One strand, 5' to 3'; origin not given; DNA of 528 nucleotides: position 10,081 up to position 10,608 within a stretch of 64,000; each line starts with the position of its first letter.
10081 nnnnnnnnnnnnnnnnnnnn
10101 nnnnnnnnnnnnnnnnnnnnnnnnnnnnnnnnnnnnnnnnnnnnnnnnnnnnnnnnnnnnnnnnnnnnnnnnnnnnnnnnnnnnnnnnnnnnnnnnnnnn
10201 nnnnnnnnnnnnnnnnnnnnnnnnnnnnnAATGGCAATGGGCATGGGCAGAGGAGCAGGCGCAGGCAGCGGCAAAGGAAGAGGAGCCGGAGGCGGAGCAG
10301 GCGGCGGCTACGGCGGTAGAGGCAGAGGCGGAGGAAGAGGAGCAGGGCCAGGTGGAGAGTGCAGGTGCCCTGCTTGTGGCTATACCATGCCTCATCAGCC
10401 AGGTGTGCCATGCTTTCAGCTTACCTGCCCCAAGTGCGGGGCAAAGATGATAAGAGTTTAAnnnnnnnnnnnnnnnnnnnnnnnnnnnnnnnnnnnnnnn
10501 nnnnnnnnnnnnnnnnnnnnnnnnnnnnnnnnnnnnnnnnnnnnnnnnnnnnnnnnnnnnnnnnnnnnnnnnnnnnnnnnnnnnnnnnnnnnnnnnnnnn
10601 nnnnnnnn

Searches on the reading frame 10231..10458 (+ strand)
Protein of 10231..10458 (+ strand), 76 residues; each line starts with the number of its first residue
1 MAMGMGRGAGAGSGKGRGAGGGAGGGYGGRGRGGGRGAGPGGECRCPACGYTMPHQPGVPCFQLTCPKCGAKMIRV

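Call 5: search_protein_families(library=pfam, proteins=[window:10231-10458:+], max_evalue=1)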
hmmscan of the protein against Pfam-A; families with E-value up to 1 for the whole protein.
window:10231-10458:+ (76 aa): 13 families
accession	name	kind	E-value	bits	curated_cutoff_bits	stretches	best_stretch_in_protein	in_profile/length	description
PF13240.11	Zn_Ribbon_1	-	0.0035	17.5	25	1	65-72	15-22/23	zinc-ribbon domain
PF13717.11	Zn_ribbon_4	-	0.0085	16.4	30.3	0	64-72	3-11/36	zinc-ribbon domain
PF13248.11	Zn_ribbon_3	-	0.014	15.3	27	1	65-72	18-25/26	zinc-ribbon domain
PF03119.21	DNA_ligase_ZBD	-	0.015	15.6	25.8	1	65-75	1-11/27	NAD-dependent DNA ligase C4 zinc finger domain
PF01155.25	HypA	-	0.027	15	28.9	1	42-75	69-98/112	Hydrogenase/urease nickel incorporation, metallochaperone, hypA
PF08271.17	Zn_Ribbon_TF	-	0.03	14.3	29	0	65-72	2-9/43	TFIIB zinc-binding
PF01396.24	Zn_ribbon_Top1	-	0.032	14.5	32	1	65-75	3-13/39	Topoisomerase DNA binding C4 zinc finger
PF07282.18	Cas12f1-like_TNB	-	0.11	13.1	26.3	1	45-73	30-50/60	Cas12f1-like, TNB domain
PF13453.11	Zn_ribbon_TFIIB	-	0.22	11.4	22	0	65-74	1-10/41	Transcription factor zinc-finger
PF18414.7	zf_C2H2_10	-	0.39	10.8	25.6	0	65-70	4-9/26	C2H2 type zinc-finger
PF21349.2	RUBY_RBDX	-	0.5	10.3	26.5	0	45-72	2-25/30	Rubrerythrin, rubredoxin-like domain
PF01485.27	IBR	-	0.51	10.9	24.3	1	45-72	20-50/65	IBR domain, a half RING-finger domain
PF24460.1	DUF7575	-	0.51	10.2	28.5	0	65-71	5-11/28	Domain of unknown function (DUF7575)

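Call 6: search_protein_families(library=ncbifam, proteins=[window:10231-10458:+], max_evalue=0.1)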
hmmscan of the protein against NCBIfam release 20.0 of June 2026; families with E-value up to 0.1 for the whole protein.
window:10231-10458:+ (76 aa): 3 families
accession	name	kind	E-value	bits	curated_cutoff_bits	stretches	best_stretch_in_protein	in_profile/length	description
NF038384.1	zinc_YnfU_fam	subfamily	0.032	13.8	36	0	43-56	16-29/52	YnfU family zinc-binding protein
NF033497.1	rubre_like_arch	subfamily_domain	0.039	13.7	32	0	64-73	17-26/34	rubrerythrin-like domain-containing protein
NF047912.1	ECs_2282_CxxC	subfamily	0.059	13.3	37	0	63-74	2-13/60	ECs_2282 family putative zinc-binding protein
